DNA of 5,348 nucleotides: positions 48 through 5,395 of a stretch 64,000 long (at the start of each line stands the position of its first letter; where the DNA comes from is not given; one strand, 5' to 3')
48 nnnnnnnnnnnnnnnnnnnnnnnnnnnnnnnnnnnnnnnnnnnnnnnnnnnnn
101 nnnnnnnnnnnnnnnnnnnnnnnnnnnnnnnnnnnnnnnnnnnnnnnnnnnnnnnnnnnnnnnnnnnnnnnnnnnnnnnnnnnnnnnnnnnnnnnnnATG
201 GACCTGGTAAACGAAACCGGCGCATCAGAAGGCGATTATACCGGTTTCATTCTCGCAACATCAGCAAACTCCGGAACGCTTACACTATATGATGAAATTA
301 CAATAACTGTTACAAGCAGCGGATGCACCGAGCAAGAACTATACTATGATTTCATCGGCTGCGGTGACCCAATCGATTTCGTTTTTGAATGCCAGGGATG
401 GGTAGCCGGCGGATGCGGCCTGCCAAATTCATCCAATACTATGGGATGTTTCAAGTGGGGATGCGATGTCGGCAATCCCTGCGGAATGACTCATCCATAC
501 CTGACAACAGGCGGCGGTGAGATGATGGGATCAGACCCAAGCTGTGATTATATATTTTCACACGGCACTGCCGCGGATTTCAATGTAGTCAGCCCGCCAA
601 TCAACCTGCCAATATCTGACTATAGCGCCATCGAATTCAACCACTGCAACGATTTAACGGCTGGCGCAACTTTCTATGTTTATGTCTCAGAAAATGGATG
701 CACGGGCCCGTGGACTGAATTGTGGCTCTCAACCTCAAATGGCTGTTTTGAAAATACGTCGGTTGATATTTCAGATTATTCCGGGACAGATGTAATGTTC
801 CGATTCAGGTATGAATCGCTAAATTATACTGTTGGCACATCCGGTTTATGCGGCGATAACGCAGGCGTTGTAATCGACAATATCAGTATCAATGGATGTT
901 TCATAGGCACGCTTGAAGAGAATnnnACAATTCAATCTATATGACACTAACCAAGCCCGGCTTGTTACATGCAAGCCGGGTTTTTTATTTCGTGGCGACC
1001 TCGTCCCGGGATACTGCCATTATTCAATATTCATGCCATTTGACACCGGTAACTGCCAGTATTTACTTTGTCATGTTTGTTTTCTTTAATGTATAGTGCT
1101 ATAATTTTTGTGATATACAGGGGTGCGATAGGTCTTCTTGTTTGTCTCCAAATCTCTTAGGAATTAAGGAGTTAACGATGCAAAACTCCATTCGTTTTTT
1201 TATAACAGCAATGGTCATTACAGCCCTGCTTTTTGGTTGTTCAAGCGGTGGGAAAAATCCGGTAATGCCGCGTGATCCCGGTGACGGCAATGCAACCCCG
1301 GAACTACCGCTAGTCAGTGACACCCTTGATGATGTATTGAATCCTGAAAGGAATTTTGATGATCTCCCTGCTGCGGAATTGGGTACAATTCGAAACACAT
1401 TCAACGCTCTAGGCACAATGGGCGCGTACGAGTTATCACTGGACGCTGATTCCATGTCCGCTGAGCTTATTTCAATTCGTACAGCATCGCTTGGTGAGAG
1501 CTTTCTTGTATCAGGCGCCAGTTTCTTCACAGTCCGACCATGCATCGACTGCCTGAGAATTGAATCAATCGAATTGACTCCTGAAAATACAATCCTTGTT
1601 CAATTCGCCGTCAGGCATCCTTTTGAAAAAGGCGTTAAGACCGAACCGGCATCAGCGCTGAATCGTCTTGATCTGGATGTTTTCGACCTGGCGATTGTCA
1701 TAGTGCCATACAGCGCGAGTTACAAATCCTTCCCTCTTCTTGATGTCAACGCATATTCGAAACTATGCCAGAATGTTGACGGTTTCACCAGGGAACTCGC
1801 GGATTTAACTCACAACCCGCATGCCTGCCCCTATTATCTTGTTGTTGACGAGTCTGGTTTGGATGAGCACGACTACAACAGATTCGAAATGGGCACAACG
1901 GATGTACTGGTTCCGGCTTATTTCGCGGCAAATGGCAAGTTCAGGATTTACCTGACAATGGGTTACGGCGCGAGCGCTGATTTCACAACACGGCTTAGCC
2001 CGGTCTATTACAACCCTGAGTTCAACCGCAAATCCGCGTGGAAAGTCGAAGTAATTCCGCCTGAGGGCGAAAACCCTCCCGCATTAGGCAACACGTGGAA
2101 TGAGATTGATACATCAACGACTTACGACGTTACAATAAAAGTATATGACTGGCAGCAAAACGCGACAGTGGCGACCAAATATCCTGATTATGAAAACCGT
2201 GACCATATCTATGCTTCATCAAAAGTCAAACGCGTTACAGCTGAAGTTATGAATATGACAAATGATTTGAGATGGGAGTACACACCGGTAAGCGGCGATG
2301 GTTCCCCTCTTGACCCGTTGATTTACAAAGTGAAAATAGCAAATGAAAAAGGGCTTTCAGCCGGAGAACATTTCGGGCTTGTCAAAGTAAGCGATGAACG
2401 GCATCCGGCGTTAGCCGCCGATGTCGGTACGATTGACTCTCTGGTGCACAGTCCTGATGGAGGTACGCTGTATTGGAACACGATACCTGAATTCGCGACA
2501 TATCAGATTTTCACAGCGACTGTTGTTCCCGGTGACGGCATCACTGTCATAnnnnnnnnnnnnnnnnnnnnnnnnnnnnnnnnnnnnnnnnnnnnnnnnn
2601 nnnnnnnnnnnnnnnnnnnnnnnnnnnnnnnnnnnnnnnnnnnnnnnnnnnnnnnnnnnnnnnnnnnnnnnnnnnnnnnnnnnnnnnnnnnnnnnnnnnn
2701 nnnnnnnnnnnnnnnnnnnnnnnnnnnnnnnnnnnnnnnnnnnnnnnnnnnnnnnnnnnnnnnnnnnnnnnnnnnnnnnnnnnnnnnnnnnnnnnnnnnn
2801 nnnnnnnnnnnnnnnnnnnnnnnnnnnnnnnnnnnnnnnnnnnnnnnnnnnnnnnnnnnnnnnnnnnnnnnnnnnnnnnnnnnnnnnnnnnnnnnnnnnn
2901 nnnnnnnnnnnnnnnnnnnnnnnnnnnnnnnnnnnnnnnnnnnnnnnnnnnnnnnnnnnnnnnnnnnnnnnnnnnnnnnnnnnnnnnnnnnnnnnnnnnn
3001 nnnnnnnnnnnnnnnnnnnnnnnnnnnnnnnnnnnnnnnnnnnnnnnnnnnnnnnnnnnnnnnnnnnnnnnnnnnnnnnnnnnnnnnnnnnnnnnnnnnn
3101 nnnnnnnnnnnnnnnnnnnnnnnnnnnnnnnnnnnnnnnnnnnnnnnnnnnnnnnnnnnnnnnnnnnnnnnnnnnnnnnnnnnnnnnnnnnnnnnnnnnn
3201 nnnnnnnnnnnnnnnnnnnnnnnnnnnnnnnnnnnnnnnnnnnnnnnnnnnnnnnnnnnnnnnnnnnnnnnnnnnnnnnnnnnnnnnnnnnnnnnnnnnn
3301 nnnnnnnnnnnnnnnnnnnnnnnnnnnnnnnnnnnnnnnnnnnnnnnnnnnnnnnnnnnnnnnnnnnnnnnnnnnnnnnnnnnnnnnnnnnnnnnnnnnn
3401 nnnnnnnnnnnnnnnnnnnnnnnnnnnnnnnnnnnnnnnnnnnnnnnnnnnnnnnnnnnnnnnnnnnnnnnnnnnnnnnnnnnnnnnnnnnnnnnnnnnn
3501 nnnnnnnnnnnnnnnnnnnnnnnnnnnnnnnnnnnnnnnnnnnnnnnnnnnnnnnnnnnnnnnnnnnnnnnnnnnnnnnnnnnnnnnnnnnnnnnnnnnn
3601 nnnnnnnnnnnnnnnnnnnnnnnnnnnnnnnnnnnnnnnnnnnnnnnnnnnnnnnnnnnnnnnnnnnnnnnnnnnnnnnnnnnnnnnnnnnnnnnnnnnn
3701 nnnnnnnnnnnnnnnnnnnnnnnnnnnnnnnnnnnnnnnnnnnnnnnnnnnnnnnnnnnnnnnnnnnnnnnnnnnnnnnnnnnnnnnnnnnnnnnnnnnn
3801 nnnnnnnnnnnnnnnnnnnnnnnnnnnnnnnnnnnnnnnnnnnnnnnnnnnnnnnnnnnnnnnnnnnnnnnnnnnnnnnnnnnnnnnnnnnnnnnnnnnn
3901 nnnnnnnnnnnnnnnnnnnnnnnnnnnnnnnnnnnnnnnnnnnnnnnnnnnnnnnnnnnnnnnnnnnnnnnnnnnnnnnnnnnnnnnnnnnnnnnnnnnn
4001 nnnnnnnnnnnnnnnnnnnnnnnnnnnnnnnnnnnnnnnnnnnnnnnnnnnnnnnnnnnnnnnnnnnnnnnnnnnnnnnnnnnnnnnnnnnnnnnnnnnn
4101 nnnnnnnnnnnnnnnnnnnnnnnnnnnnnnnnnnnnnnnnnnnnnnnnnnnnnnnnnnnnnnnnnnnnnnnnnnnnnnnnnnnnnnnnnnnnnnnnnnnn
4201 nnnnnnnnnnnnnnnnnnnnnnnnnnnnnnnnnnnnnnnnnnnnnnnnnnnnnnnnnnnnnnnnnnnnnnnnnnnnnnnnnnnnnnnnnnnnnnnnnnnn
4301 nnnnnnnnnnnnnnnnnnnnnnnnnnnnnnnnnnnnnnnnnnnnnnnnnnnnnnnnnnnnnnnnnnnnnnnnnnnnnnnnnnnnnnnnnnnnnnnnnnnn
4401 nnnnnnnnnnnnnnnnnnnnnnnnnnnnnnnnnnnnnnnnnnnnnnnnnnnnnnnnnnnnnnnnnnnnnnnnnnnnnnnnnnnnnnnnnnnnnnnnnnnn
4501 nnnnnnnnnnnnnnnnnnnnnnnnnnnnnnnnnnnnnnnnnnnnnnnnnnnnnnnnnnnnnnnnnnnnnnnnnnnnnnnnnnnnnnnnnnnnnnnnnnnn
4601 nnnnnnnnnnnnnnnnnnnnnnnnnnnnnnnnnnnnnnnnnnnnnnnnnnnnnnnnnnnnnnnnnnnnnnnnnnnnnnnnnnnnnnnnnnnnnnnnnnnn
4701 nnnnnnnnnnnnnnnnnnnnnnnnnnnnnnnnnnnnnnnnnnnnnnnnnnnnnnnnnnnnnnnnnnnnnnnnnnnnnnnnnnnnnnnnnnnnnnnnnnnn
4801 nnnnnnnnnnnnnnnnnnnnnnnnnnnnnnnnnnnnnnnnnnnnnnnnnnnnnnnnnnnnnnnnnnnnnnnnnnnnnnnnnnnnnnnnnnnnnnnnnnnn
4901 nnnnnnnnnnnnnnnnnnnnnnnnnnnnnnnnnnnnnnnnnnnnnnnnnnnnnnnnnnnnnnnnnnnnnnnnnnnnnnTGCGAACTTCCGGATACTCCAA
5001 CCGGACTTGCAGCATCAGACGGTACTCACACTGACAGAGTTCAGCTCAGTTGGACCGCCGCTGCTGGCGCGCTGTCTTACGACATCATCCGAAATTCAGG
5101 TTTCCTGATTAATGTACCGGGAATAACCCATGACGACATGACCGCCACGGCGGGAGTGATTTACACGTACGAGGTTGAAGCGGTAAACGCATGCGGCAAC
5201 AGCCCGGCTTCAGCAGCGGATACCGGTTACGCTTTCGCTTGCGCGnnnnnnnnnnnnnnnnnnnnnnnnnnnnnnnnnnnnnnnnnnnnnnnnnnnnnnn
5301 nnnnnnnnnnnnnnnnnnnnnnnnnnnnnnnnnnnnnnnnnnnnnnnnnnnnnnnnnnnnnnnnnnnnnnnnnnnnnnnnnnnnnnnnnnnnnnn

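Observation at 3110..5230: Eight near-identical tandem Fn3-like repeats at the DNA level inside the 1708-aa lipoprotein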

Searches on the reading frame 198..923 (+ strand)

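Call 7: search_protein_families(library=pfam, proteins=[window:198-923:+], max_evalue=0.1)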
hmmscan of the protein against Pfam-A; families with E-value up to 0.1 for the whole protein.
window:198-923:+ (242 aa): 0 families

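Call 8: search_protein_families(library=ncbifam, proteins=[window:198-923:+], max_evalue=0.1)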
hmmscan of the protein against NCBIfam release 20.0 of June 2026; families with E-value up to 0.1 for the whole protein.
window:198-923:+ (242 aa): 1 family
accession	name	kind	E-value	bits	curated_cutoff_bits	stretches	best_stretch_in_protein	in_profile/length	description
NF038128.1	choice_anch_J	domain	1.7e-05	25.1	30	1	130-230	65-161/162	choice-of-anchor J domain-containing protein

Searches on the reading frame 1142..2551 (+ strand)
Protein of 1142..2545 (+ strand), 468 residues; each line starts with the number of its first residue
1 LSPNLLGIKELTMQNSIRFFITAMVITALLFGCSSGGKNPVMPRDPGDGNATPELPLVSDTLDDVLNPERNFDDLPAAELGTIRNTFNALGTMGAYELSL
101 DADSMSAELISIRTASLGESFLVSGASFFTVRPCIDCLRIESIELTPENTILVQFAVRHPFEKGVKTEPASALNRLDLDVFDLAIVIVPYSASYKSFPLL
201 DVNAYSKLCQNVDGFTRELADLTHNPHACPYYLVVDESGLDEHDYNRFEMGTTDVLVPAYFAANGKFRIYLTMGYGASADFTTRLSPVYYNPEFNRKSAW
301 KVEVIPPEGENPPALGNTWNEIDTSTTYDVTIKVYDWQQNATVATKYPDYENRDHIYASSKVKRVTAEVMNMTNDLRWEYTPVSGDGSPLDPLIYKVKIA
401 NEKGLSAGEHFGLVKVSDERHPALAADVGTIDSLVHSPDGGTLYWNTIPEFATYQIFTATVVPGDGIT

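Call 9: search_protein_families(library=pfam, proteins=[window:1142-2545:+], max_evalue=1)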
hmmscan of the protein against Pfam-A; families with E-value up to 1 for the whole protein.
window:1142-2545:+ (468 aa): 1 family
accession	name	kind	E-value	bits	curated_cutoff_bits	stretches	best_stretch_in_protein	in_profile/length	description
PF20455.3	DUF6708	-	0.078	13.2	27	1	324-370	48-95/200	Family of unknown function (DUF6708)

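Call 42: find_related_loci(query=A2, collection=genome_contigs, flank=7000)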
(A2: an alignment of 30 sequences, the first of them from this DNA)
Query A2 (438 aa) in genome_contigs; peptide patterns used: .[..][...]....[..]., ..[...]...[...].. (x = any residue, [..] = any of these).
100 stretches matched a pattern; 49 encode a relative of the query (tblastn E <= 1e-3); 44 distinct loci.
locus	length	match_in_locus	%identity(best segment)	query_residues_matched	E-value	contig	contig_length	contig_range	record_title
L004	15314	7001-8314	91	1-438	0e+0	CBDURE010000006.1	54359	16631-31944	MAG TPA_asm: uncultured bacterium isolate SRR22302362_metabat2_46 genome assembly, contig: ERZ25746724.158, whole genome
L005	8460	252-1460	52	35-438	7e-132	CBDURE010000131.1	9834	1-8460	MAG TPA_asm: uncultured bacterium isolate SRR22302362_metabat2_46 genome assembly, contig: ERZ25746724.3615, whole genom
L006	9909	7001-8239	46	1-435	1e-117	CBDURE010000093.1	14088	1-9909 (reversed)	MAG TPA_asm: uncultured bacterium isolate SRR22302362_metabat2_46 genome assembly, contig: ERZ25746724.1920, whole genom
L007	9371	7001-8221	47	1-432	2e-117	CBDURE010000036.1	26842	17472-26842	MAG TPA_asm: uncultured bacterium isolate SRR22302362_metabat2_46 genome assembly, contig: ERZ25746724.617, whole genome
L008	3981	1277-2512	46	1-435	2e-118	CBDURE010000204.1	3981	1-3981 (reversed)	MAG TPA_asm: uncultured bacterium isolate SRR22302362_metabat2_46 genome assembly, contig: ERZ25746724.18613, whole geno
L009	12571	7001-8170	49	41-430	8e-113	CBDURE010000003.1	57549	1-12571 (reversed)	MAG TPA_asm: uncultured bacterium isolate SRR22302362_metabat2_46 genome assembly, contig: ERZ25746724.143, whole genome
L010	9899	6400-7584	46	41-434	2e-109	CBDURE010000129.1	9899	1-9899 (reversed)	MAG TPA_asm: uncultured bacterium isolate SRR22302362_metabat2_46 genome assembly, contig: ERZ25746724.3576, whole genom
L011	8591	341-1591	43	1-433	2e-107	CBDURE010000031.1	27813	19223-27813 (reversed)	MAG TPA_asm: uncultured bacterium isolate SRR22302362_metabat2_46 genome assembly, contig: ERZ25746724.575, whole genome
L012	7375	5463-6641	47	43-434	4e-106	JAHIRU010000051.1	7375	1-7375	MAG: Nanoarchaeota archaeon isolate MM_PC_MetaG.mb.142 MM_PC_MetaG.mb.142_k141_971840, whole genome shotgun sequence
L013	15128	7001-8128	44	56-430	1e-103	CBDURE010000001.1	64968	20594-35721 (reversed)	MAG TPA_asm: uncultured bacterium isolate SRR22302362_metabat2_46 genome assembly, contig: ERZ25746724.115, whole genome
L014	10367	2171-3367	43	1-429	1e-103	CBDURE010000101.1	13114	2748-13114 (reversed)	MAG TPA_asm: uncultured bacterium isolate SRR22302362_metabat2_46 genome assembly, contig: ERZ25746724.2176, whole genom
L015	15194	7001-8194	44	1-430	3e-103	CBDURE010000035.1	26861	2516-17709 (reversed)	MAG TPA_asm: uncultured bacterium isolate SRR22302362_metabat2_46 genome assembly, contig: ERZ25746724.614, whole genome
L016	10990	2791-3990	45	17-433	8e-103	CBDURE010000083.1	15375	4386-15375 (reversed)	MAG TPA_asm: uncultured bacterium isolate SRR22302362_metabat2_46 genome assembly, contig: ERZ25746724.1643, whole genom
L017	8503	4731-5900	44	29-432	5e-102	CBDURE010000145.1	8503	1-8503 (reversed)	MAG TPA_asm: uncultured bacterium isolate SRR22302362_metabat2_46 genome assembly, contig: ERZ25746724.4678, whole genom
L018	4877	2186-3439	43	1-434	2e-101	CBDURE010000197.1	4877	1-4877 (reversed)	MAG TPA_asm: uncultured bacterium isolate SRR22302362_metabat2_46 genome assembly, contig: ERZ25746724.13003, whole geno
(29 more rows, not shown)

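Call 46: predict_structure(alignment_id=A2)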
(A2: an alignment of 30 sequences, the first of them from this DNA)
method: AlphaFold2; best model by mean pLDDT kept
length: 438 residues; sequences in the alignment: 30
mean_pLDDT: 78.8   pTM: 0.79
mean pLDDT of the five models: 78.8, 78.4, 78.4, 75.7, 73.4
residues with pLDDT >= 90: 202; 70-90: 133; 50-70: 27; < 50: 76
segments of 3 or more residues with pLDDT < 50: 1-53, 83-95, 97-101, 436-438
pLDDT, mean of each block of 10 residues (from residue 1): 29 33 34 31 31 58 87 86 39 45 77 92 90 87 83 93 96 93 93 95 88 86 94 91 66 76 75 96 93 97 88 82 84 97 97 93 98 96 94 80 72 88 97 61
secondary structure, 60 per line:
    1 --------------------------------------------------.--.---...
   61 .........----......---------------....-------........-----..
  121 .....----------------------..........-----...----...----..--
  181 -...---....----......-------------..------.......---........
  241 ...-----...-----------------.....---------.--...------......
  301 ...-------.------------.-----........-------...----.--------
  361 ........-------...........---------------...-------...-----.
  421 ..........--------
elements in order: E58-69 E74-79 H95-98 E106-113 E119-125 E148-157 E163-165 E170-172 E182-184 H188-191 E196-201 E223-229 E233-243 E269-273 E286-288 E295-303 E330-337 E345-347 E361-368 E376-386 E402-404 E412-414 E420-430

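Call 70: search_protein_representatives(alignment_id=A2)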
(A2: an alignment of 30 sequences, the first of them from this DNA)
Query: 30 sequences, 437 profile positions. Proteins with E-value up to 0.001 (for the whole library): 1158; up to 1e-10: 666; up to 1e-30: 439. The best 150 are listed.
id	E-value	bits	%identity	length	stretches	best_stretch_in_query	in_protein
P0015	4.5e-186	635.1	-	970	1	5-436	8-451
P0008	1.5e-185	633.4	-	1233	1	3-436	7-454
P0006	2.3e-182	622.9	-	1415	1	2-436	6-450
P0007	7.2e-180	614.7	-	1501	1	5-436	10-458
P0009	9.1e-174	594.6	-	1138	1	2-436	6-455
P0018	1.1e-171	587.7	-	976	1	2-431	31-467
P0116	5.1e-171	585.5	-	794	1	1-431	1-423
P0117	1.2e-170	584.3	-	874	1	3-434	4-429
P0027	2.3e-170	583.3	-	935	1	1-433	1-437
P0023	3.8e-170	582.6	-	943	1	3-431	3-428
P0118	1.6e-169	580.6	-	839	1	5-431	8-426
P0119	1.7e-169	580.5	-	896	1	5-433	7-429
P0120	1.2e-168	577.8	-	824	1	4-432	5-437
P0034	1.2e-168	577.7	-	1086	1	4-430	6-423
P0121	1.3e-168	577.6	-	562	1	3-432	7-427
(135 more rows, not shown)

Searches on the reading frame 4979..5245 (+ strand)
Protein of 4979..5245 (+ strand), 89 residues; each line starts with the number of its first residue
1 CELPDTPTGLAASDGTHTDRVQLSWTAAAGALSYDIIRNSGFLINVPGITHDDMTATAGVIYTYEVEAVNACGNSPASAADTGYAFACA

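Call 9: search_protein_families(library=pfam, proteins=[window:4979-5245:+], max_evalue=1)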
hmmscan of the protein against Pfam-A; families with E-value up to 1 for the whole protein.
window:4979-5245:+ (89 aa): 2 families
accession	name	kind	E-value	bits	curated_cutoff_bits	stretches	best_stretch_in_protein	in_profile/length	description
PF00041.27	fn3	-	6e-05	23.6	25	1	5-79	1-79/84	Fibronectin type III domain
PF19408.5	PKD_6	-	0.016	16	25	1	62-79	62-79/82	PKD-like domain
